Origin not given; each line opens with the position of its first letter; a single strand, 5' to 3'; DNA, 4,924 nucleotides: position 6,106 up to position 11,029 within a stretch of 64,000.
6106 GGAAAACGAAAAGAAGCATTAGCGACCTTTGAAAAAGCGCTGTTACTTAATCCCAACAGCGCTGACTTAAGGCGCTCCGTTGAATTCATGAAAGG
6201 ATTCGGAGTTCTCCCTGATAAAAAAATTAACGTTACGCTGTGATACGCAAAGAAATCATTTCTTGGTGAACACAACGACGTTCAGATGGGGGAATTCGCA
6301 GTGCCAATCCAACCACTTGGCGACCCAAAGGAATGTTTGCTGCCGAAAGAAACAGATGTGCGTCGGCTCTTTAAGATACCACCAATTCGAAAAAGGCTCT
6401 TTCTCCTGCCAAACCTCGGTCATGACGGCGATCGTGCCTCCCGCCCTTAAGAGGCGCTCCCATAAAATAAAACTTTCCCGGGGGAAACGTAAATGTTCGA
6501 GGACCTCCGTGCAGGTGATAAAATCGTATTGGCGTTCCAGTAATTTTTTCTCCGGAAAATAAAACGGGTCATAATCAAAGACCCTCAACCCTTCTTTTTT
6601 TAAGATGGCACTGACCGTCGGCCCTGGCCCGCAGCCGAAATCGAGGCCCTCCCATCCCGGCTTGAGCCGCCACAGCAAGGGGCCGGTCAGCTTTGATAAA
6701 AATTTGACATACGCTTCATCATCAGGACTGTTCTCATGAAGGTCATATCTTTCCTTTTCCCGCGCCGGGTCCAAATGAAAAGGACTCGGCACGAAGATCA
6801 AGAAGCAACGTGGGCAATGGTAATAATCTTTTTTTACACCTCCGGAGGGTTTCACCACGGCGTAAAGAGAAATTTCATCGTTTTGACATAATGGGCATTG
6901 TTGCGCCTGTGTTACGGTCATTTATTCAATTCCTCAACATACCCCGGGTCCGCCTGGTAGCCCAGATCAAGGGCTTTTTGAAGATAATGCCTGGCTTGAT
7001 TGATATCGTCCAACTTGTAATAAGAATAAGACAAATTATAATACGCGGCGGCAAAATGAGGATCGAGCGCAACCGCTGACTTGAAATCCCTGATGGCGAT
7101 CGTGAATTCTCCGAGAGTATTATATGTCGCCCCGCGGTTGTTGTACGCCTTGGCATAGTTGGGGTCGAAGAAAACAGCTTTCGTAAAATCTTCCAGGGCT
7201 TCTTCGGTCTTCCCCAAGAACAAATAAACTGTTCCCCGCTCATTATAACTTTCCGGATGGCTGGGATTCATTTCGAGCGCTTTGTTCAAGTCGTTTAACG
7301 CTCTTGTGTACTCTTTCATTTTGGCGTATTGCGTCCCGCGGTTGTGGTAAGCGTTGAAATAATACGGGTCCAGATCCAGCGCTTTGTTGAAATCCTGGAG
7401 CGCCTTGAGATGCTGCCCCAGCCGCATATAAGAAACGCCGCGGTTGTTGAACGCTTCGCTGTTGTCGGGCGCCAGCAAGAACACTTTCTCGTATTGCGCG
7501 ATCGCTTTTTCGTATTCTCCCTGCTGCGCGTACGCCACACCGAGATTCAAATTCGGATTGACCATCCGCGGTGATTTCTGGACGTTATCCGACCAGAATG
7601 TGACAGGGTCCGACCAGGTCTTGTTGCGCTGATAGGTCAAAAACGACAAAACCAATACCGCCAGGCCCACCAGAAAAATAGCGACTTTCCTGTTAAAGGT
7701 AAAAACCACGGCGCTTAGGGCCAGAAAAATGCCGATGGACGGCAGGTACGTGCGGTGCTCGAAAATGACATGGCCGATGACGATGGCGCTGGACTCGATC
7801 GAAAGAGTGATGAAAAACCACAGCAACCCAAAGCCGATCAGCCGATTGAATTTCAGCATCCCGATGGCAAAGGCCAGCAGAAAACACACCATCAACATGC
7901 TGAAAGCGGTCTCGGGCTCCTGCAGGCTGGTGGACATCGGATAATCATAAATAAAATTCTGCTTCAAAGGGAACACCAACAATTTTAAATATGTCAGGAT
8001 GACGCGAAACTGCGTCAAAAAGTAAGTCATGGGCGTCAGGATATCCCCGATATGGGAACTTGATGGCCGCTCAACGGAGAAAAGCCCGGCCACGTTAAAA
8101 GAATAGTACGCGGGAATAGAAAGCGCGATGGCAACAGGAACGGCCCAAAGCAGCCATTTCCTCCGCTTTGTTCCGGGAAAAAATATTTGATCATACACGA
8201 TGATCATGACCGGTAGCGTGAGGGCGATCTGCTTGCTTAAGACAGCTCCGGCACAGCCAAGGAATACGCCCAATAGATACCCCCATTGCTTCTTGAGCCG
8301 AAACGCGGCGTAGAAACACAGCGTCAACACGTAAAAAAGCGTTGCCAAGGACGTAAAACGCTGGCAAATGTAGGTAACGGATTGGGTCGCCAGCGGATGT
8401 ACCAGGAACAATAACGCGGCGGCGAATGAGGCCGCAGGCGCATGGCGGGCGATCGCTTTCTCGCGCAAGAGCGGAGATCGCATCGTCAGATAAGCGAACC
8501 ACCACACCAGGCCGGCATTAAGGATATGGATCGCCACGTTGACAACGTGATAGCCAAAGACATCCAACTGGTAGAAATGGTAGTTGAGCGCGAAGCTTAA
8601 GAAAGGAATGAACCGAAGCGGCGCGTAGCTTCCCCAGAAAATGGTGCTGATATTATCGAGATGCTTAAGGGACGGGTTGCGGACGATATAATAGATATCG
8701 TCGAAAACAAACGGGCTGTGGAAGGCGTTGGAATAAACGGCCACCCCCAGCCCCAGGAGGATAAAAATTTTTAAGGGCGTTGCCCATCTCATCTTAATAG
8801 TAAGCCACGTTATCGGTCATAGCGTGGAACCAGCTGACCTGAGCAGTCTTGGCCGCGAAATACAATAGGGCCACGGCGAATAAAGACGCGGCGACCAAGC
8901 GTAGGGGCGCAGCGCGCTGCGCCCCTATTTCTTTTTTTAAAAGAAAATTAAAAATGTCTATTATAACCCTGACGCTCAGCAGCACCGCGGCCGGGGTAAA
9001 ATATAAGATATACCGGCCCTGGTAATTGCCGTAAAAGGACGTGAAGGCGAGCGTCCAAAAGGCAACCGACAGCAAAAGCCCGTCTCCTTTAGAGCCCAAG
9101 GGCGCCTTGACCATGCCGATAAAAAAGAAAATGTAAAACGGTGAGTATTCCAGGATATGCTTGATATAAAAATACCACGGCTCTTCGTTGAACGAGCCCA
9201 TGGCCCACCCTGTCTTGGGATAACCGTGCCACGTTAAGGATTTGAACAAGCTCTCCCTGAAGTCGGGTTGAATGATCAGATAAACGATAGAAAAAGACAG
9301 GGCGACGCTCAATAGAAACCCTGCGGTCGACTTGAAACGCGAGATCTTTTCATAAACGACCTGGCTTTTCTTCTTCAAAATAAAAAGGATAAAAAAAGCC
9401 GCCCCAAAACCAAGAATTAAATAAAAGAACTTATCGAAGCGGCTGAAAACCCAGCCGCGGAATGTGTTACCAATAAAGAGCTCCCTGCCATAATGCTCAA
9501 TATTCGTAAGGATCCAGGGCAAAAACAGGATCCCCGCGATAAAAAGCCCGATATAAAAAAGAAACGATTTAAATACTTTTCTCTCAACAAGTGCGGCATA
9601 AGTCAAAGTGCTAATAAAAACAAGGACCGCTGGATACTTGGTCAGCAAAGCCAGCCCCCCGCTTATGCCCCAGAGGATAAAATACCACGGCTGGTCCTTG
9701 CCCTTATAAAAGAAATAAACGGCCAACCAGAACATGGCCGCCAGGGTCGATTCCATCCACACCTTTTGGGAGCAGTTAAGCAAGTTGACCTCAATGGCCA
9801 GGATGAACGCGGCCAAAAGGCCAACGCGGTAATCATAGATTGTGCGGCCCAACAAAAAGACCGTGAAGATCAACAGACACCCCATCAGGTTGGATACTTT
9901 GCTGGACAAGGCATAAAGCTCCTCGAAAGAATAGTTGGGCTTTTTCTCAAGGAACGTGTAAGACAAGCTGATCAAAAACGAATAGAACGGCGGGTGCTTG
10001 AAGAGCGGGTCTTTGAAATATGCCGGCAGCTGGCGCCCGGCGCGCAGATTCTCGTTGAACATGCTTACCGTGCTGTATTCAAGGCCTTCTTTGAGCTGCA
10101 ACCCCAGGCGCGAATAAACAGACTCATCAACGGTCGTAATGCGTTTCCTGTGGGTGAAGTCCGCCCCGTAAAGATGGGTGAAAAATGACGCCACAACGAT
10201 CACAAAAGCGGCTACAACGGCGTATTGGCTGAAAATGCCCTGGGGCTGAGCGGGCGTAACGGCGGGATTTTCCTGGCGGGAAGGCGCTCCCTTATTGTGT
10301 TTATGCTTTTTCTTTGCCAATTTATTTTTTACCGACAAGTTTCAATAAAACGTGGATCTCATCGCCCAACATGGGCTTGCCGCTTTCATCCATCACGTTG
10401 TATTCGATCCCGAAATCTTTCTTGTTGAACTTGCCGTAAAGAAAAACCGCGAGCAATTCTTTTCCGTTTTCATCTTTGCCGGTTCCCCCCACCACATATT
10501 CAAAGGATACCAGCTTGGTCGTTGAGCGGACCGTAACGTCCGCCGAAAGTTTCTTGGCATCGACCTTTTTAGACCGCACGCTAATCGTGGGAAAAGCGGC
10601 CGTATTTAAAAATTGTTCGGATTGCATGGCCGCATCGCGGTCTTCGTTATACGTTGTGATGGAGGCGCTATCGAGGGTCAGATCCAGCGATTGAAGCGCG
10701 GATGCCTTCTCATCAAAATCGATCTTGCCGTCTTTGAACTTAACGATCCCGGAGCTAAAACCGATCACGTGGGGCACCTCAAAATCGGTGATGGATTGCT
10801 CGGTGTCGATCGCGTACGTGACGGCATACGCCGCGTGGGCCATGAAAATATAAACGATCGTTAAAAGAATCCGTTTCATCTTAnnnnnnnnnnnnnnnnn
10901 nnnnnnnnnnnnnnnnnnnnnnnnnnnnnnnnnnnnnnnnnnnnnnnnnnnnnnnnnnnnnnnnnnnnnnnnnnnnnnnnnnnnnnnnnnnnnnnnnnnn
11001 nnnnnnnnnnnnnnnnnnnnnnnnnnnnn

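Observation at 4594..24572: Six GT-C-fold membrane glycosyltransferases with TPR domains bracket the giant Cys-rich protein: candidate protein O-glycosylation system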

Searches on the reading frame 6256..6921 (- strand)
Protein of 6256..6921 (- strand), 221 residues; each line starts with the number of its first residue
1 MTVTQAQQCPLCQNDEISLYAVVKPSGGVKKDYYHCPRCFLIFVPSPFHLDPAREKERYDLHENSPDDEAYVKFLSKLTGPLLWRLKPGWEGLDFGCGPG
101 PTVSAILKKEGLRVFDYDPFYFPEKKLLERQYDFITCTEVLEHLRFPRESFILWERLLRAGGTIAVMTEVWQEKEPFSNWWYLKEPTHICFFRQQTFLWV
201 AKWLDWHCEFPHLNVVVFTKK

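Call 3: search_protein_families(library=pfam, proteins=[window:6256-6921:-], max_evalue=0.01)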
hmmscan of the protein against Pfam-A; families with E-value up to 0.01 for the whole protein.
window:6256-6921:- (221 aa): 3 families
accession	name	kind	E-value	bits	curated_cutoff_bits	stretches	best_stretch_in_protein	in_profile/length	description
PF13489.12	Methyltransf_23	-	2.6e-18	66.7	27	1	82-202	16-155/164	Methyltransferase domain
PF08242.18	Methyltransf_12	-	4.3e-06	27.8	30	1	125-163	64-97/98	Methyltransferase domain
PF08241.18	Methyltransf_11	-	7.1e-06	27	21.2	1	128-165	57-94/95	Methyltransferase domain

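Call 6: search_protein_families(library=ncbifam, proteins=[window:6256-6921:-], max_evalue=0.01)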
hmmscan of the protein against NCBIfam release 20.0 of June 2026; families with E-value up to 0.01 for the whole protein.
window:6256-6921:- (221 aa): 4 families
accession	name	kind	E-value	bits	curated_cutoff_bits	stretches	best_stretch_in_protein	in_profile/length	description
NF045667.1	MTase_DVU1556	equivalog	3.4e-06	26.6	155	1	83-149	17-83/213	DVU_1556 family methyltransferase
NF043040.1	corrin_prot_MT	hypoth_equivalog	0.0004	19.9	180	0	125-174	104-155/216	corrinoid protein-associated methyltransferase CpaM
TIGR01983.1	UbiG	equivalog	0.0013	18.1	102.95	1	129-168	114-153/228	bifunctional 2-polyprenyl-6-hydroxyphenol methylase/3-demethylubiquinol 3-O-methyltransferase UbiG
TIGR04096.1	dnd_rel_methyl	subfamily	0.0074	15.1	150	1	93-128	34-68/478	DNA phosphorothioation-associated putative methyltransferase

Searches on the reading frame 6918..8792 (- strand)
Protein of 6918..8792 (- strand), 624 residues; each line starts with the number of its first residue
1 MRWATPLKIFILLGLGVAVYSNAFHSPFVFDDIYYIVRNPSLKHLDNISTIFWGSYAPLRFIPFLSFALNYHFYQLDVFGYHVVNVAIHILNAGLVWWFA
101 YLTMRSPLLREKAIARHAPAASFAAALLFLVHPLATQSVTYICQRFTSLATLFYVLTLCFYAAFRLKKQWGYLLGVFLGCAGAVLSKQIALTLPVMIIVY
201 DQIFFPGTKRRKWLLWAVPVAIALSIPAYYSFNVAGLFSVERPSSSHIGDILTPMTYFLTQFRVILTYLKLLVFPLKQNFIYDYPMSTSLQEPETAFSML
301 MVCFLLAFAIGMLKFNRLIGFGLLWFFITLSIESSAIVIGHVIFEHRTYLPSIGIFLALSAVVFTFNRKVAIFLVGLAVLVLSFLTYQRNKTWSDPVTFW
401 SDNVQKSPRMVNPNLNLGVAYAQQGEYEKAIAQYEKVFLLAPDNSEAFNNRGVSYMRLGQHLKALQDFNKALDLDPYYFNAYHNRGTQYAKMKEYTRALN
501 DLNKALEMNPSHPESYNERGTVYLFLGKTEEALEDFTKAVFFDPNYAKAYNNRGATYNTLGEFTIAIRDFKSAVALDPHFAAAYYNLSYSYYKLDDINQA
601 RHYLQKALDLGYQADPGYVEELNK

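Call 3: search_protein_families(library=pfam, proteins=[window:6918-8792:-], max_evalue=0.01)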
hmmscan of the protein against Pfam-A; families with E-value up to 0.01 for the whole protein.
window:6918-8792:- (624 aa): 22 families
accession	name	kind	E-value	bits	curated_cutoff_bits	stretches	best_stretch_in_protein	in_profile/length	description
PF00515.34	TPR_1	-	1.1e-48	161.5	27.8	5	446-477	2-33/34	Tetratricopeptide repeat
PF07719.23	TPR_2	-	2.2e-40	133.8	27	5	446-477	2-33/34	Tetratricopeptide repeat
PF13414.12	TPR_11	-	5.6e-37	125.6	26.8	5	420-459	3-42/42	TPR repeat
PF13181.12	TPR_8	-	9.8e-36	119.3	25.7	6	415-444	5-34/34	Tetratricopeptide repeat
PF13431.12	TPR_17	-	1.5e-31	106.4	24.4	5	503-534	3-34/34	Tetratricopeptide repeat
PF13432.12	TPR_16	-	4.1e-24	85.1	32.7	3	415-477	1-63/65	Tetratricopeptide repeat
PF13424.12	TPR_12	-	2.2e-23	82.7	30.1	2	414-475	6-75/77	Tetratricopeptide repeat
PF13371.12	TPR_9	-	2.4e-22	79.2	35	2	419-476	3-60/73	Tetratricopeptide repeat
PF14559.12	TPR_19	-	1.4e-17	64.2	25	3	562-609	6-53/68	Tetratricopeptide repeat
PF13428.12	TPR_14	-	4.2e-17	61.4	23.5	1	415-449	5-39/44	Tetratricopeptide repeat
PF13374.12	TPR_10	-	7.8e-16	58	27.5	1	581-610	2-31/42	Tetratricopeptide repeat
PF13174.12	TPR_6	-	1.2e-10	41.7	26.3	0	583-608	2-27/33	Tetratricopeptide repeat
PF12895.13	ANAPC3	-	4.4e-08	33.7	27.2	0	480-534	24-77/82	Anaphase-promoting complex, cyclosome, subunit 3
PF25575.1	TPR_BSK1_C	-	9.1e-07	29.2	42.2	0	485-549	48-113/118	Serine/threonine-protein kinase BSK1-like, TPR repeats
PF01239.28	PPTA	-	3.8e-05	23.6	29.5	0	427-452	1-26/32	Protein prenyltransferase alpha subunit repeat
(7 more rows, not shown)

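Call 6: search_protein_families(library=ncbifam, proteins=[window:6918-8792:-], max_evalue=0.01)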
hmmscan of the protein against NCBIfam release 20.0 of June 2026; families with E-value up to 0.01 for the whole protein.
window:6918-8792:- (624 aa): 31 families (the best 25 are shown)
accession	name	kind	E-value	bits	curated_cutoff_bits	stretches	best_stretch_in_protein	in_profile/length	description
NF040959.1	MamA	equivalog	3.5e-39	134.4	200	3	416-560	42-186/204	magnetosome protein MamA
TIGR02521.1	type_IV_pilW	equivalog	3.1e-27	95.6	154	2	481-611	33-165/234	type IV pilus biogenesis/stability protein PilW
TIGR02917.1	PEP_TPR_lipo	equivalog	8.3e-23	80.2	312.2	2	381-513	538-669/899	XrtA/PEP-CTERM system TPR-repeat protein PrsT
NF047558.1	TPR_END_plus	domain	1.5e-22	79.3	32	2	583-613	1-31/56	TPR end-of-group domain-containing protein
TIGR00990.1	3a0801s09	subfamily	1.1e-19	70.6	757.25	2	481-606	333-458/615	mitochondrial import receptor subunit TOM70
NF008391.2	PRK11189.1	equivalog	1.9e-19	70.3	250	3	516-607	68-159/297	lipoprotein NlpI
TIGR02552.1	LcrH_SycD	equivalog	4.9e-19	68.4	104.8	3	527-612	32-117/136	SycD/LcrH family type III secretion system chaperone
NF033762.1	social_mot_Tgl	equivalog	1.3e-17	63.9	225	2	381-537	73-228/252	social motility TPR repeat lipoprotein Tgl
NF033920.0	C39_PA2778_fam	equivalog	6.3e-13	48.7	150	1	388-475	167-254/255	PA2778 family cysteine peptidase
NF047507.1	TPR_BatC_Lepto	exception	2.3e-12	46.9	175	2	420-484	67-135/214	TPR repeat-containing protein BatC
NF033758.1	gliding_GltE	equivalog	3.8e-11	42.6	225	2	443-497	288-343/411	adventurous gliding motility TPR repeat lipoprotein GltE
NF007302.0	PRK09782.1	equivalog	6.7e-11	40.9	1223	2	527-608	593-673/990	phage receptor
NF002725.1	PRK02603.1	equivalog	2.7e-10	40.5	143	3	418-490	42-117/173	photosystem I assembly protein Ycf3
NF011886.0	PRK15359.1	equivalog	1.9e-09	37.5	146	1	439-542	19-121/144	type III secretion system chaperone protein SscB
NF040561.1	PrimPol_Msp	equivalog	1e-08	34.2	200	2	494-588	6-99/515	CRISPR-associated primase-polymerase type A1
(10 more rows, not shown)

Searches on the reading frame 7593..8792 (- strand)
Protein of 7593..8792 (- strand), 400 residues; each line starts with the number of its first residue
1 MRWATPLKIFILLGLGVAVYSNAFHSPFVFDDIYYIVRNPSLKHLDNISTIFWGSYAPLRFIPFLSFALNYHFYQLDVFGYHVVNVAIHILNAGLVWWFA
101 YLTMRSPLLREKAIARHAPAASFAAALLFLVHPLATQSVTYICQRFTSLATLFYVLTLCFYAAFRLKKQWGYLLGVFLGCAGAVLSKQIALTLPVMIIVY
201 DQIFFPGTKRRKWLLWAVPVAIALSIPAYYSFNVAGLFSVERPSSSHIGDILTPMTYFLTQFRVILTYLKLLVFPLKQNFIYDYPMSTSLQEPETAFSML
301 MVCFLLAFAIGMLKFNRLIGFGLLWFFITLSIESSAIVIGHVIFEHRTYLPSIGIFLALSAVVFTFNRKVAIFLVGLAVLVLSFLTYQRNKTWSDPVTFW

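Call 8: search_protein_families(library=pfam, proteins=[window:7593-8792:-], max_evalue=10)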
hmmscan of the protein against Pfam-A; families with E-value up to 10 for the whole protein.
seq(400 aa): 1 family
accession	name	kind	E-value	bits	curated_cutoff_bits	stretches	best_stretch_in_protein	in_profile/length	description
PF03779.20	SPW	-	0.017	16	31.5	1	353-395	9-54/93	SPW repeat domain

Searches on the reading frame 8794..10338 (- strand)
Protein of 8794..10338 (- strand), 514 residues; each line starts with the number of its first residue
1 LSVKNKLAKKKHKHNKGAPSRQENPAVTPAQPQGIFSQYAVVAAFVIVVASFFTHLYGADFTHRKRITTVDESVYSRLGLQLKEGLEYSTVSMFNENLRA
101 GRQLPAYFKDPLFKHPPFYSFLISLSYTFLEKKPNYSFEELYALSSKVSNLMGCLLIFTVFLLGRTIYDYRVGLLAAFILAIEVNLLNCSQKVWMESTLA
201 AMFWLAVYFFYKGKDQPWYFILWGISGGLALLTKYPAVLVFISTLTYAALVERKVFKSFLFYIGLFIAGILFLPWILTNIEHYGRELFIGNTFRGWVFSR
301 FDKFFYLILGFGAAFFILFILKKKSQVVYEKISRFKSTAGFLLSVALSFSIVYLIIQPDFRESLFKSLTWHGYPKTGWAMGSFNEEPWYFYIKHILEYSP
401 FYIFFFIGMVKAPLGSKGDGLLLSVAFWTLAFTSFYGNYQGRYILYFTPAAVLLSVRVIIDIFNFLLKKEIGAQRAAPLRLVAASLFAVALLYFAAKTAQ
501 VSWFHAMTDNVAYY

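Call 3: search_protein_families(library=pfam, proteins=[window:8794-10338:-], max_evalue=0.01)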
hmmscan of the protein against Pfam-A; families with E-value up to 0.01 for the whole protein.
window:8794-10338:- (514 aa): 2 families
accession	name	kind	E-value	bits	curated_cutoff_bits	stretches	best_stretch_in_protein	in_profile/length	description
PF13231.12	PMT_2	-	2e-15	57.8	26.1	1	114-276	1-158/160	Dolichyl-phosphate-mannose-protein mannosyltransferase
PF02366.24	PMT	-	2.2e-09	37.7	22.7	1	114-275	44-230/245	Dolichyl-phosphate-mannose-protein mannosyltransferase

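Call 6: search_protein_families(library=ncbifam, proteins=[window:8794-10338:-], max_evalue=0.01)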
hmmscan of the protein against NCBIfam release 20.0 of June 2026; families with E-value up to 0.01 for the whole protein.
window:8794-10338:- (514 aa): 1 family
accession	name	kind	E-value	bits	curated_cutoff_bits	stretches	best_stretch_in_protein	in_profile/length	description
TIGR04154.1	archaeo_STT3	subfamily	0.0063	14.9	450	0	115-456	69-430/831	oligosaccharyl transferase, archaeosortase A system-associated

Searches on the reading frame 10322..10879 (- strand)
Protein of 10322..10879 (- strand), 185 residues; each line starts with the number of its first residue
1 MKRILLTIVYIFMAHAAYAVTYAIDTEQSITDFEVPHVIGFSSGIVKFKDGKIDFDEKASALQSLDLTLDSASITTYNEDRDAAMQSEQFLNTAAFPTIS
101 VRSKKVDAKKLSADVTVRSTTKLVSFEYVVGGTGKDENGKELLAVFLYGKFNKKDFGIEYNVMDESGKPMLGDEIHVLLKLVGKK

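Call 3: search_protein_families(library=pfam, proteins=[window:10322-10879:-], max_evalue=0.01)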
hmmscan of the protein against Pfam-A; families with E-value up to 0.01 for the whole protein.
window:10322-10879:- (185 aa): 1 family
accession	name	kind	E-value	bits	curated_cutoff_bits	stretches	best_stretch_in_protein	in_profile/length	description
PF04264.18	YceI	-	2.6e-25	90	23.7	1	22-181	1-148/150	YceI-like domain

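Call 6: search_protein_families(library=ncbifam, proteins=[window:10322-10879:-], max_evalue=0.01)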
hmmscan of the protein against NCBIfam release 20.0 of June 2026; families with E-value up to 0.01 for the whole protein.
window:10322-10879:- (185 aa): 1 family
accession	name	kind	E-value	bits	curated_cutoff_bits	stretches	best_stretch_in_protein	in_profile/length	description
NF002994.0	PRK03757.1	equivalog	1.6e-20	73.6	232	1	8-167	11-178/191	YceI family protein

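Call 86: search_protein_families(library=ncbifam, proteins=[window:10322-10879:-], max_evalue=0.001)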
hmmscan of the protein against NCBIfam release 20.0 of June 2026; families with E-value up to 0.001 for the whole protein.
window:10322-10879:- (185 aa): 1 family
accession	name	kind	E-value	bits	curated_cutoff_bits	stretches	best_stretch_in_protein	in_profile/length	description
NF002994.0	PRK03757.1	equivalog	1.6e-20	73.6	232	1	8-167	11-178/191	YceI family protein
